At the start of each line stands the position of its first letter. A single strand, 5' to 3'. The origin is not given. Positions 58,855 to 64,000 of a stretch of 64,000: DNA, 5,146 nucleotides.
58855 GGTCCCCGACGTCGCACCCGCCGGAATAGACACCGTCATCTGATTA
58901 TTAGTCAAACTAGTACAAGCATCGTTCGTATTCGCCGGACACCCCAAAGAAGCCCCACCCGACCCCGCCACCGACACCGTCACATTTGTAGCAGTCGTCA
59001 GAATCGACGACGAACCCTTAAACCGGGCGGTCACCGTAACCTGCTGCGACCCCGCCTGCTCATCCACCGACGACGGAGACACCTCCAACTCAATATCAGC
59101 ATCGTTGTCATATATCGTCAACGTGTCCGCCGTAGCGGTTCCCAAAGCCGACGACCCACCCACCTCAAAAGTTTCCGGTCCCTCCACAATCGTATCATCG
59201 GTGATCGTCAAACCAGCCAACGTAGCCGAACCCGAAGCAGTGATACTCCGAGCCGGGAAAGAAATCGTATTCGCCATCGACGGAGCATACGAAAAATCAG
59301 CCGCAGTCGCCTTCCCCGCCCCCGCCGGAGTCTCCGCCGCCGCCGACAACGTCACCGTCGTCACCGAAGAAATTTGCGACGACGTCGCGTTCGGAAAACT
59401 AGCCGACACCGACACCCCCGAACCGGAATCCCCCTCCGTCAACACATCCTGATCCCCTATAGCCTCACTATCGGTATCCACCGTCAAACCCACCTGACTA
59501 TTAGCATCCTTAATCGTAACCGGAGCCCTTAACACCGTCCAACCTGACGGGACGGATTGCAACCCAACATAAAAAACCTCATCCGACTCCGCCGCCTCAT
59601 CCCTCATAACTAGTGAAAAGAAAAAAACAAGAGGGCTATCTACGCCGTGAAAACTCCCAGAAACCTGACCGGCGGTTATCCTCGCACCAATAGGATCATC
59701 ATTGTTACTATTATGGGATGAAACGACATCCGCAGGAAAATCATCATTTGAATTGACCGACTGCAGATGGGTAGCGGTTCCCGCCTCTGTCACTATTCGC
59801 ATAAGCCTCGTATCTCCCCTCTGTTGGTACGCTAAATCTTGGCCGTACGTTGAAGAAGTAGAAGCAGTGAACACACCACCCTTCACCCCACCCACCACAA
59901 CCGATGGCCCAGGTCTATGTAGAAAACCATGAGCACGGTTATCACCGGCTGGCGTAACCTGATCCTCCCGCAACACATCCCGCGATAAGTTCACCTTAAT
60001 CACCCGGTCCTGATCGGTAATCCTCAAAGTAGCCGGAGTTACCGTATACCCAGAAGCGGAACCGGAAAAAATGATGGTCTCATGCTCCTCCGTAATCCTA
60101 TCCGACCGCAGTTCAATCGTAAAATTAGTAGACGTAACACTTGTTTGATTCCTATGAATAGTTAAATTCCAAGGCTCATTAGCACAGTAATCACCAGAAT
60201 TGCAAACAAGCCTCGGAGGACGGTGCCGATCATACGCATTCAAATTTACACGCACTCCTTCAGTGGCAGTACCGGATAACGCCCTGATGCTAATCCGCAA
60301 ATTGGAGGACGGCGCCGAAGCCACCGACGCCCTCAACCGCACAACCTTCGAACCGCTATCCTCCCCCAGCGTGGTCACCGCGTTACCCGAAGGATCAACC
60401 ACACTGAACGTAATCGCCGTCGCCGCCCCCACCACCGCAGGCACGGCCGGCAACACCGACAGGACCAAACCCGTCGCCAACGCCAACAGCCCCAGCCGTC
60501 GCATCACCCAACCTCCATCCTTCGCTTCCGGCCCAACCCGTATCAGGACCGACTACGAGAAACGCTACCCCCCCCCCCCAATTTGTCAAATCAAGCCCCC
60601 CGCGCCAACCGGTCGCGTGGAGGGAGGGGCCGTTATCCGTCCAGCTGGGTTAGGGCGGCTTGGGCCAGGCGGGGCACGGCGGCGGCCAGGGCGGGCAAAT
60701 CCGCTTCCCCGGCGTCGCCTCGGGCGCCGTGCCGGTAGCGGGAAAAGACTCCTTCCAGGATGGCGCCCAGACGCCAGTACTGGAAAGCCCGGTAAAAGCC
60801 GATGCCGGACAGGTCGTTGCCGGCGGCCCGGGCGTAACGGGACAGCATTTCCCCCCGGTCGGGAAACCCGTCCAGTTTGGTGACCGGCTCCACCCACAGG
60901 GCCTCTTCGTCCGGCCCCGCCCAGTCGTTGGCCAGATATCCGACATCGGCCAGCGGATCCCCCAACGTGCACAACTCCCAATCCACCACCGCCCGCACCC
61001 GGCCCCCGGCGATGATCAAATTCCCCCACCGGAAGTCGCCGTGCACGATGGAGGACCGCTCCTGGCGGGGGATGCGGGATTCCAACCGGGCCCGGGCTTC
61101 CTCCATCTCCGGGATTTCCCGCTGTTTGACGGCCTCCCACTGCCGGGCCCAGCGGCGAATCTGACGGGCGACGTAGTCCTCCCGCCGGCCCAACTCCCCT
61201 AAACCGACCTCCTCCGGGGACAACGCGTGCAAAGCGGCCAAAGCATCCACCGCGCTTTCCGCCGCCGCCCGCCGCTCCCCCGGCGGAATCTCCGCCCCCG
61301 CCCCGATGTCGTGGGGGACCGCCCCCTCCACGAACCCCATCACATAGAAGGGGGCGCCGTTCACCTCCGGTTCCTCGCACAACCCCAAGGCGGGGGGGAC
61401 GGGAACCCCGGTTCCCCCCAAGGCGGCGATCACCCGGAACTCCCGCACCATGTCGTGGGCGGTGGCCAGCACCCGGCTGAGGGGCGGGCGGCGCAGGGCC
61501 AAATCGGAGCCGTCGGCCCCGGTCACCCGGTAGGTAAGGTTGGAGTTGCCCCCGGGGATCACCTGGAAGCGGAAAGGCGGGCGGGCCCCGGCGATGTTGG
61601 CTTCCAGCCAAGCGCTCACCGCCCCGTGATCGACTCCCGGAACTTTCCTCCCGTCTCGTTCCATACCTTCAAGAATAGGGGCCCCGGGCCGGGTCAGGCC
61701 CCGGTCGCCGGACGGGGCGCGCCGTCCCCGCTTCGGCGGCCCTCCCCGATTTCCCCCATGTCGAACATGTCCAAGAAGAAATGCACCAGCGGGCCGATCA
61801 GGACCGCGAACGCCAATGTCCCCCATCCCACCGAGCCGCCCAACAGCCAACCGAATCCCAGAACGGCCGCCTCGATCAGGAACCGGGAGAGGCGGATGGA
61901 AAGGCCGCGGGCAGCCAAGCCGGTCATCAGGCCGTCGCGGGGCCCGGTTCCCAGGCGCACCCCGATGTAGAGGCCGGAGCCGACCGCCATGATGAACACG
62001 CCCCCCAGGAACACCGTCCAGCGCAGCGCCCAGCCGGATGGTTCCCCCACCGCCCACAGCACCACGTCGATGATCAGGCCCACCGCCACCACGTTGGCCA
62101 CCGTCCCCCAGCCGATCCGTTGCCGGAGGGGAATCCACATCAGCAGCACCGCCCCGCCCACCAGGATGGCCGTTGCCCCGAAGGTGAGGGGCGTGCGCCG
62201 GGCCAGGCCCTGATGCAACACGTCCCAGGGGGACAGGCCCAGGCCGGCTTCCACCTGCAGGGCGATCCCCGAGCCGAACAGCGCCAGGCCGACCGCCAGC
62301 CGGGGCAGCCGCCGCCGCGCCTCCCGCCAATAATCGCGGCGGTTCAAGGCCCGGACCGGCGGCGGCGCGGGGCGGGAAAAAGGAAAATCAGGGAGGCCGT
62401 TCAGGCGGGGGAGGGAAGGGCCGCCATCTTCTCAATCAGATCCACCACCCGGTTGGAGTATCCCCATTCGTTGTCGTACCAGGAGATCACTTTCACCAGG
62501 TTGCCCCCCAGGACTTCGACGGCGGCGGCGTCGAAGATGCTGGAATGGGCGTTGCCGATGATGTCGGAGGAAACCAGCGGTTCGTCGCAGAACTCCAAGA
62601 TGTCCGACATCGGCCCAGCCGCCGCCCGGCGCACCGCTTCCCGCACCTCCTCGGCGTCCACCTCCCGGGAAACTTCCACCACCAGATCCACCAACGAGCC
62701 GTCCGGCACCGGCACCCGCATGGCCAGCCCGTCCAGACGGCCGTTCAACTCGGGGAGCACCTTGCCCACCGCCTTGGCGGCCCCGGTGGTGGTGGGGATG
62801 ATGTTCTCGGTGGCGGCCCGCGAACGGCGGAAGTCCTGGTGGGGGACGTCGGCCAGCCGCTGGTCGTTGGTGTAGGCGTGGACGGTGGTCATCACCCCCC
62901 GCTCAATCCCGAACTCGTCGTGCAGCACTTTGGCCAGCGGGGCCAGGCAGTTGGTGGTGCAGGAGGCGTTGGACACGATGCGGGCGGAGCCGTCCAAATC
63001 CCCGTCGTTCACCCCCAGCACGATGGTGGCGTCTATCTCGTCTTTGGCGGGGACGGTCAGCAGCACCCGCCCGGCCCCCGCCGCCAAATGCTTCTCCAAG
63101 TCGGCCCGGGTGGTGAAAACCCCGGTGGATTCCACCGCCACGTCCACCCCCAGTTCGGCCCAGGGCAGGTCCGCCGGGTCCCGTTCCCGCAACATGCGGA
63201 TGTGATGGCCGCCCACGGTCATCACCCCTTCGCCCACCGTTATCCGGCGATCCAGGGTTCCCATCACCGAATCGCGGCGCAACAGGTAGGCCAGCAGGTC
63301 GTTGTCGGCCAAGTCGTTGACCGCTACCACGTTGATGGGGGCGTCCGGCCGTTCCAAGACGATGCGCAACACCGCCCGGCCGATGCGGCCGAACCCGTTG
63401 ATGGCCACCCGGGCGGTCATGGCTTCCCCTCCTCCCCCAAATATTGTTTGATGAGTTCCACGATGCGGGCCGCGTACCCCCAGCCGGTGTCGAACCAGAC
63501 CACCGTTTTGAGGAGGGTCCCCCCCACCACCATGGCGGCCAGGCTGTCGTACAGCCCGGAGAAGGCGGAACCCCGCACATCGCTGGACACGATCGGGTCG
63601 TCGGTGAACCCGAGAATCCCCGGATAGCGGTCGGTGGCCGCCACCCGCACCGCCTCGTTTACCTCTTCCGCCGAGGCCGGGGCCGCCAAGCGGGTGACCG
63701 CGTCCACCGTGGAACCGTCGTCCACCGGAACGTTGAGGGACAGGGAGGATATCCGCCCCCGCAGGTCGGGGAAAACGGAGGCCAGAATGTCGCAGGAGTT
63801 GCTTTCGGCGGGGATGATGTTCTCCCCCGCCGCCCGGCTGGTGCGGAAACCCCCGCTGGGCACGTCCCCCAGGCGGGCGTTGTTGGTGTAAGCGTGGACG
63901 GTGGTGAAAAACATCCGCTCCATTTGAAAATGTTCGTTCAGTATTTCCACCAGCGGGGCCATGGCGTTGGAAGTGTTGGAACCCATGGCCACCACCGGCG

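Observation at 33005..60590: Poly-G tracts of variable length (11-13) in the -35/-10 spacer of all five giant SLH-protein genes: candidate transcriptional phase variation of surface proteins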

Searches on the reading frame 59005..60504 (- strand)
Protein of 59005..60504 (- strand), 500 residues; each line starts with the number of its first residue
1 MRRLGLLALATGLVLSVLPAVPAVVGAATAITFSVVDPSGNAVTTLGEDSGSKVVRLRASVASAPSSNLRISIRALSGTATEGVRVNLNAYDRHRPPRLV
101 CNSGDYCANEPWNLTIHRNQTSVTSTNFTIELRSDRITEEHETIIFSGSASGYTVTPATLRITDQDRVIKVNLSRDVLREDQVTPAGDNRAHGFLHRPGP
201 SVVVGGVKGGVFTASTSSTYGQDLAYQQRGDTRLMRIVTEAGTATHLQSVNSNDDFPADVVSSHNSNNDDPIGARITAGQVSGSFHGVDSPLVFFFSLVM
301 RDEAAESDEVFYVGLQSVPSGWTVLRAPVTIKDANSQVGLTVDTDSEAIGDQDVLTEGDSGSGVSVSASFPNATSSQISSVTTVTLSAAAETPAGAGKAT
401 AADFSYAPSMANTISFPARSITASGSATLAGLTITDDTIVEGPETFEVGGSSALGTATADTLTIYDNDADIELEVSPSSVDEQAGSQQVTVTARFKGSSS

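Call 35: find_homologous_proteins(query=window:59005-60504:-, max_evalue=1e-10)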
Query window:59005-60504:- (500 aa): 7 proteins with E <= 1e-10 among 8000 candidates.
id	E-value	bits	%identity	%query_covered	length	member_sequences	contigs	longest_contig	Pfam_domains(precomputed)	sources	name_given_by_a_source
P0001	3.3e-154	533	58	100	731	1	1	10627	-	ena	-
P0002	2.0e-141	490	55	100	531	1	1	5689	-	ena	-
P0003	4.1e-45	173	52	41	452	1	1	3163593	-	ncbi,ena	-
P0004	4.2e-39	153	39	74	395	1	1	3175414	PF03160.21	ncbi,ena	-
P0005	1.9e-28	118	37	77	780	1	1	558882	PF00395.26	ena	-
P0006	3.1e-27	114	37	74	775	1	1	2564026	PF00395.26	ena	-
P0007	4.7e-13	67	41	35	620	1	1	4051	PF00395.26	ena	-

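Call 39: find_encoding_contigs(protein=P0001, flank=10000, max_places=10)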
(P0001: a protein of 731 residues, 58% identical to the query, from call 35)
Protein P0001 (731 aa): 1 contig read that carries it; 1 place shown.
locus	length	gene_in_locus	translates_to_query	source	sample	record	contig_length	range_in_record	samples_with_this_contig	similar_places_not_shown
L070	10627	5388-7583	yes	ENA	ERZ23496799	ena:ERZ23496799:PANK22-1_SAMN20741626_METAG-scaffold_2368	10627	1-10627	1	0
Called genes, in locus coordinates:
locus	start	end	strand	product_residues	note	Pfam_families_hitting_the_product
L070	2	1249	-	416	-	?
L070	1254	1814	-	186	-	PF02566:OsmC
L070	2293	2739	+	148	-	PF08818:DUF1801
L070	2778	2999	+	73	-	-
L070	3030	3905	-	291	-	PF02739:5_3_exonuc_N, PF01367:5_3_exonuc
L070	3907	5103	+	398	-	PF00581:Rhodanese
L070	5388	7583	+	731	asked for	-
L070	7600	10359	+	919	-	-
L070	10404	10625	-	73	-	?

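Call 40: find_encoding_contigs(protein=P0002, flank=10000, max_places=10)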
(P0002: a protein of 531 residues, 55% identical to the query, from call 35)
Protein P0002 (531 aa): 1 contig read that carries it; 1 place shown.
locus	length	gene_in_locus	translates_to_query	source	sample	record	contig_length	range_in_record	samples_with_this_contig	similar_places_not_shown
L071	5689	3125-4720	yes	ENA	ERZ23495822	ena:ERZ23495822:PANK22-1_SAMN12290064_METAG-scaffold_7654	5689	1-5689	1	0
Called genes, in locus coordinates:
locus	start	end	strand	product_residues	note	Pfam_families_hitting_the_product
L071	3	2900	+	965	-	?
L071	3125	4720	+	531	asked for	-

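Call 57: find_encoding_contigs(protein=P0003, flank=10000, max_places=4)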
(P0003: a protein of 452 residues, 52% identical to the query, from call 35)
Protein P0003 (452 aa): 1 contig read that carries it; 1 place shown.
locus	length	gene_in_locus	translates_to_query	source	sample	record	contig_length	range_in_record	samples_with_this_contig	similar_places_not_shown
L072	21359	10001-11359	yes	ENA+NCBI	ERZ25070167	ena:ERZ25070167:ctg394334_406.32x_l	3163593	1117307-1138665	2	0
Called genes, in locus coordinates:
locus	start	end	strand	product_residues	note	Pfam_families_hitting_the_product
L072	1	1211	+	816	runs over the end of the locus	PF00111:Fer2 (faint), PF13510:Fer2_4, PF10588:NADH-G_4Fe-4S_3, PF22117:Fer4_Nqo3, PF00384:Molybdopterin, PF01568:Molydop_binding (weak)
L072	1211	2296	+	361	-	PF00146:NADHdh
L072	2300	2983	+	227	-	PF13183:Fer4_8 (faint), PF14697:Fer4_21 (faint), PF12797:Fer4_2 (faint), PF13237:Fer4_10, PF12837:Fer4_6 (faint), PF12838:Fer4_7, PF13187:Fer4_9 (weak), PF00037:Fer4, +1 more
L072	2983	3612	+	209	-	PF00499:Oxidored_q3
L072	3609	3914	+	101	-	PF00420:Oxidored_q2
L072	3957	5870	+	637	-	PF00662:Proton_antipo_N, PF00361:Proton_antipo_M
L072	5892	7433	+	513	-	PF00361:Proton_antipo_M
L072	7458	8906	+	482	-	PF00361:Proton_antipo_M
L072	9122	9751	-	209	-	-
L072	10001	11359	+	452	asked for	-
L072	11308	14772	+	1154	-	-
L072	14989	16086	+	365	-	PF04909:Amidohydro_2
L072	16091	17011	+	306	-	PF04909:Amidohydro_2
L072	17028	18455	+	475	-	PF01979:Amidohydro_1, PF07969:Amidohydro_3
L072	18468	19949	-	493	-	PF00884:Sulfatase, PF01663:Phosphodiest (weak), PF16347:SGSH_C (weak), PF12411:Choline_sulf_C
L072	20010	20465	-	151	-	-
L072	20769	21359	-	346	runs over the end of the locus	PF07355:GRDB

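Call 58: find_encoding_contigs(protein=P0006, flank=10000, max_places=4)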
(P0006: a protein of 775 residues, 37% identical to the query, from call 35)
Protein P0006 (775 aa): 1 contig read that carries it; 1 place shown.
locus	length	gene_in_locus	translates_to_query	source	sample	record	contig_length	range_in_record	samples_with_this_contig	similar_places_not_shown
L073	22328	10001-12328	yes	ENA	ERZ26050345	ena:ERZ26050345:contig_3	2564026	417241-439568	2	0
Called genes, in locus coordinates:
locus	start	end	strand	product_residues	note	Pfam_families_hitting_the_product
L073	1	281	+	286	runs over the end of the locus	PF13365:Trypsin_2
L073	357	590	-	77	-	PF13459:Fer4_15, PF13370:Fer4_13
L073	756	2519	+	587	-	PF13191:AAA_16 (faint), PF17758:Prot_ATP_ID_OB_N, PF16450:Prot_ATP_ID_OB_C, PF00004:AAA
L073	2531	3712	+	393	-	PF00497:SBP_bac_3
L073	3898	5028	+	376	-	PF00497:SBP_bac_3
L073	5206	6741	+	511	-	PF00528:BPD_transp_1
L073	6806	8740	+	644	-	PF00528:BPD_transp_1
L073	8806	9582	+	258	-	PF02463:SMC_N (weak), PF09818:ABC_ATPase (faint), PF00005:ABC_tran, PF13304:AAA_21 (weak)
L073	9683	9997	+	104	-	-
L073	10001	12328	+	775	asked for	PF00395:SLH (faint)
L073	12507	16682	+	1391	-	PF03160:Calx-beta (faint)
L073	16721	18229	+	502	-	PF03136:Pup_ligase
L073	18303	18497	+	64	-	PF05639:Pup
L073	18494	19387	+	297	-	PF00227:Proteasome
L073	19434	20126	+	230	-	PF00227:Proteasome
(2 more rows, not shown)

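Call 71: find_encoding_contigs(protein=P0005, flank=10000, max_places=4)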
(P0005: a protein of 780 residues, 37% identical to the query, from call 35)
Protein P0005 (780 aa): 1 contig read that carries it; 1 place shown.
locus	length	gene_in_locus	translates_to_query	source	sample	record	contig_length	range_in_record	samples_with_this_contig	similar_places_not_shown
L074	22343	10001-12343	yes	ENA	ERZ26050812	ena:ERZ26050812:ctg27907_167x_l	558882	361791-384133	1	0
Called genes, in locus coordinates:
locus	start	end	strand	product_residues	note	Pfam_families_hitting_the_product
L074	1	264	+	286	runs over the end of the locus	PF13365:Trypsin_2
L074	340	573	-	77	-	PF13459:Fer4_15, PF13370:Fer4_13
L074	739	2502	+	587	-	PF13191:AAA_16 (faint), PF17758:Prot_ATP_ID_OB_N, PF16450:Prot_ATP_ID_OB_C, PF00004:AAA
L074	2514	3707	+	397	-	PF00497:SBP_bac_3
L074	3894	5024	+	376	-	PF00497:SBP_bac_3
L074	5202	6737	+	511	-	PF00528:BPD_transp_1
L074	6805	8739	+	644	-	PF00528:BPD_transp_1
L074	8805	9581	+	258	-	PF02463:SMC_N (faint), PF09818:ABC_ATPase (faint), PF00005:ABC_tran, PF13304:AAA_21 (weak)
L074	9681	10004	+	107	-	-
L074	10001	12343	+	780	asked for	PF00395:SLH (faint)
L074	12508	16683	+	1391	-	PF03160:Calx-beta (faint)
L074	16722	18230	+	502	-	PF03136:Pup_ligase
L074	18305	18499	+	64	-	PF05639:Pup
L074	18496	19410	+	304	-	PF00227:Proteasome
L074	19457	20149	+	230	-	PF00227:Proteasome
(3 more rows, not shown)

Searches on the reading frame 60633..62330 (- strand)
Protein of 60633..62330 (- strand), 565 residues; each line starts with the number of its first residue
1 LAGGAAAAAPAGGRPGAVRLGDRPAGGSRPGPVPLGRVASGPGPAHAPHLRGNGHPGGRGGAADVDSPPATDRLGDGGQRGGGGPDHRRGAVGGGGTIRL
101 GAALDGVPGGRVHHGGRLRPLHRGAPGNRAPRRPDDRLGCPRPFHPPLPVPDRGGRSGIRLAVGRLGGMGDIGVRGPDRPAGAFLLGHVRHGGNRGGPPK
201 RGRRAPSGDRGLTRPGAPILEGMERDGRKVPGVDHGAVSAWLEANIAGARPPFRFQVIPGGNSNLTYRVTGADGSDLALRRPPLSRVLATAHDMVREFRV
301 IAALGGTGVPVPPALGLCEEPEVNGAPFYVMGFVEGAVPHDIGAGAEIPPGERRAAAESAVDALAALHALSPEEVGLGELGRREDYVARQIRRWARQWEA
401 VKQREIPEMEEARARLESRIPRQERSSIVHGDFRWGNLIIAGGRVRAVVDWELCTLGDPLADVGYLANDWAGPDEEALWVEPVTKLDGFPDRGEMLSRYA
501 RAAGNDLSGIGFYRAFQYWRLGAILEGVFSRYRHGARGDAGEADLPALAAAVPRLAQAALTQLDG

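Call 15: find_encoding_contigs(protein=window:60633-62330:-, flank=10000, max_places=10)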
Protein window:60633-62330:- (565 aa): no gene with exactly this product is on record in the collection.

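Call 26: search_protein_families(library=pfam, proteins=[window:60633-62330:-], max_evalue=0.00001)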
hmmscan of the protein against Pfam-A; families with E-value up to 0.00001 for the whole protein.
window:60633-62330:- (565 aa): 1 family
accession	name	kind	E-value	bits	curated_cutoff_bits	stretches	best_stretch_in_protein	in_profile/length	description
PF01636.29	APH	-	2.3e-53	181.8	23.2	1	255-485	2-227/239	Phosphotransferase enzyme family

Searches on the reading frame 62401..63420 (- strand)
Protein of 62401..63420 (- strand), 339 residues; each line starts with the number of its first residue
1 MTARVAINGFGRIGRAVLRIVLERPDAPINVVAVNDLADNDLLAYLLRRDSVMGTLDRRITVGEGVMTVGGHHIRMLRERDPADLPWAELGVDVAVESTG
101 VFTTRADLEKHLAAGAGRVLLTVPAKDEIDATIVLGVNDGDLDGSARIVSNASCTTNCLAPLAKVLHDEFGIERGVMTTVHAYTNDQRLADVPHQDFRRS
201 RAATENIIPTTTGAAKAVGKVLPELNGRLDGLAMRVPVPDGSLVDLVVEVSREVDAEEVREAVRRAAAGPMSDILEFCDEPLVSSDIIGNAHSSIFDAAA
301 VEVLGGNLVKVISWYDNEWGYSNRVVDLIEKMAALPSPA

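Call 26: search_protein_families(library=pfam, proteins=[window:62401-63420:-], max_evalue=0.00001)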
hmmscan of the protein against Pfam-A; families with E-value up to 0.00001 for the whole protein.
window:62401-63420:- (339 aa): 2 families
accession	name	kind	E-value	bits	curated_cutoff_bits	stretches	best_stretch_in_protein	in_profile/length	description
PF02800.25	Gp_dh_C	-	5.8e-66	221.4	24.4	1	159-315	1-158/158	Glyceraldehyde 3-phosphate dehydrogenase, C-terminal domain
PF00044.30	Gp_dh_N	-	4.2e-34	117.3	31.7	1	4-104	2-100/101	Glyceraldehyde 3-phosphate dehydrogenase, NAD binding domain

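Call 28: find_encoding_contigs(protein=window:62401-63420:-, flank=10000, max_places=10)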
Protein window:62401-63420:- (339 aa): 4 contigs read that carry it; 4 places shown.
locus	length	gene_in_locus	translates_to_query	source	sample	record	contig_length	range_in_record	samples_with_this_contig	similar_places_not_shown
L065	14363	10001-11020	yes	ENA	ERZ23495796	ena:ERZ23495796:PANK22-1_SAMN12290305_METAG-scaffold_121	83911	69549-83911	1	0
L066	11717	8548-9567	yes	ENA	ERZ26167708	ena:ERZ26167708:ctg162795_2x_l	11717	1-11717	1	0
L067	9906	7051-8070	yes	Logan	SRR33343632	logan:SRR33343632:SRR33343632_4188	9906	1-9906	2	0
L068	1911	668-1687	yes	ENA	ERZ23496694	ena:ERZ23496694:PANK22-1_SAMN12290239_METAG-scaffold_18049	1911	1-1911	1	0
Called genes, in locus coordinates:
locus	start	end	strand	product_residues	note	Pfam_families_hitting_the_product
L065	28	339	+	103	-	-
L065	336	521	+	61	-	-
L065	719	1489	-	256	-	PF02673:BacA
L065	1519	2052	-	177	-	-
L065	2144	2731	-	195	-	PF12804:NTP_transf_3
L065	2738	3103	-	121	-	PF09723:Zn_ribbon_8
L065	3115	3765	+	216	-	PF02660:G3P_acyltransf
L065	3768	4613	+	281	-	PF00483:NTP_transferase, PF12804:NTP_transf_3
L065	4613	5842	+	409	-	PF03453:MoeA_N, PF00994:MoCF_biosynth, PF03454:MoeA_C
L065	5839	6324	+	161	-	PF01967:MoaC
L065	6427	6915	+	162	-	-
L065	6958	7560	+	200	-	-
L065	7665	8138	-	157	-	PF27111:Rv1352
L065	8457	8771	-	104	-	PF13459:Fer4_15, PF13370:Fer4_13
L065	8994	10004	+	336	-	PF00044:Gp_dh_N, PF02800:Gp_dh_C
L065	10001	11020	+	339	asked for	PF00044:Gp_dh_N, PF02800:Gp_dh_C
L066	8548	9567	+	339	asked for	PF00044:Gp_dh_N, PF02800:Gp_dh_C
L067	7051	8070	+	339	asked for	PF00044:Gp_dh_N, PF02800:Gp_dh_C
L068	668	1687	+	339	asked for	PF00044:Gp_dh_N, PF02800:Gp_dh_C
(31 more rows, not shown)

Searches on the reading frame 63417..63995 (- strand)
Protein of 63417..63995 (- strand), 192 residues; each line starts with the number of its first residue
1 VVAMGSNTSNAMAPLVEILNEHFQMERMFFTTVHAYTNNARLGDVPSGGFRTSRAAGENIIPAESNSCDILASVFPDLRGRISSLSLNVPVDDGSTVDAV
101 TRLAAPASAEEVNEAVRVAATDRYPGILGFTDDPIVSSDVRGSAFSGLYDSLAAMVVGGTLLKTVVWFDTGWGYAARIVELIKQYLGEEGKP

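Call 26: search_protein_families(library=pfam, proteins=[window:63417-63995:-], max_evalue=0.00001)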
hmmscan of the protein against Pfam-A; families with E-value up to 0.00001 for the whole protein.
window:63417-63995:- (192 aa): 1 family
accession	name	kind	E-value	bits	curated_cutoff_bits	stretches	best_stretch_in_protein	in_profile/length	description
PF02800.25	Gp_dh_C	-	6.7e-38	130.2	24.4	1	12-167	1-157/158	Glyceraldehyde 3-phosphate dehydrogenase, C-terminal domain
